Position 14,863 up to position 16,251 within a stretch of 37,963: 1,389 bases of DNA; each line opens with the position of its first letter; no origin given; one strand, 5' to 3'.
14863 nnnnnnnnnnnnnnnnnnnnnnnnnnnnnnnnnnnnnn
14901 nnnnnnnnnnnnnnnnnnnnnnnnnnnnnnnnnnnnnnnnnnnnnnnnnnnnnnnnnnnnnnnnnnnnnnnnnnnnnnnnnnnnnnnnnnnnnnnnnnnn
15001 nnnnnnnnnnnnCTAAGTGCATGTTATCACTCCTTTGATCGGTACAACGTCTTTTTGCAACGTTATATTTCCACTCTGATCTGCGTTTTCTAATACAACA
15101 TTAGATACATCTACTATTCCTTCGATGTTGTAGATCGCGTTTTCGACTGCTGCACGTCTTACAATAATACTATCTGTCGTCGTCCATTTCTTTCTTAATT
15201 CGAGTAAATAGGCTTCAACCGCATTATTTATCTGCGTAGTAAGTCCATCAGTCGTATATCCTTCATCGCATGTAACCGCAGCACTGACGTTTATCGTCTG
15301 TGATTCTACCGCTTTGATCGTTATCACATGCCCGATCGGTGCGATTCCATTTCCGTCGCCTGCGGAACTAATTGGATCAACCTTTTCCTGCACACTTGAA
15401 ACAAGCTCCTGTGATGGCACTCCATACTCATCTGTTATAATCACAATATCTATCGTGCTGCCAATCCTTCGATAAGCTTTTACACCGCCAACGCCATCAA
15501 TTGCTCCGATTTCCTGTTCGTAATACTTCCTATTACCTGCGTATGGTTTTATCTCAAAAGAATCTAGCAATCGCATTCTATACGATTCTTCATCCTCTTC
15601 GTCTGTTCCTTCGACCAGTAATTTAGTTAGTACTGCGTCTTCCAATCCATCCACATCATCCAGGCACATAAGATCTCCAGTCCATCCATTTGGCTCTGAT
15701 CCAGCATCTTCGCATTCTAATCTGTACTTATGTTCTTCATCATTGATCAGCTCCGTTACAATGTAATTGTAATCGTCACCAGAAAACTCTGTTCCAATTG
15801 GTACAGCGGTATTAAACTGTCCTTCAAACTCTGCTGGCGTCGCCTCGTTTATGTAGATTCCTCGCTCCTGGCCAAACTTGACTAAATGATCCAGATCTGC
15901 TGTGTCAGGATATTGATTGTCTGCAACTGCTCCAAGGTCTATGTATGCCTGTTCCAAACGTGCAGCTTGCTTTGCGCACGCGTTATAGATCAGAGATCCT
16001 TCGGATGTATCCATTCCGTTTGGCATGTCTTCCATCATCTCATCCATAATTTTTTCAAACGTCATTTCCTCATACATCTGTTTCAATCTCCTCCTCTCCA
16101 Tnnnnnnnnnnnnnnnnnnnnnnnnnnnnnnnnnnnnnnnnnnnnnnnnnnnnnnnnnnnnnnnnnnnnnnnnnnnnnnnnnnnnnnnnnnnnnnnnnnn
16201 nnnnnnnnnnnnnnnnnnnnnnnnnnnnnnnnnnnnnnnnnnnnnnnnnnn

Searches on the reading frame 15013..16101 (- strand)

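Call 42: search_protein_families(library=phrogs, proteins=[window:15013-16101:-], max_evalue=0.001)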
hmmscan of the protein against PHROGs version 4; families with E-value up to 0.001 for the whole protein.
window:15013-16101:- (362 aa): 4 families
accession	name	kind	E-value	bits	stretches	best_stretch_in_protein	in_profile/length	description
phrog_6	-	tail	4.4e-55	188.4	1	8-360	65-402/548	baseplate wedge subunit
phrog_1608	-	tail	7.7e-39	134.1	1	163-360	2-187/192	tail protein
phrog_12386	-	unknown function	4.8e-15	56.7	1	12-81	3-72/72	-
phrog_2103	-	tail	2.6e-06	28.1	1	9-117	2-117/162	baseplate protein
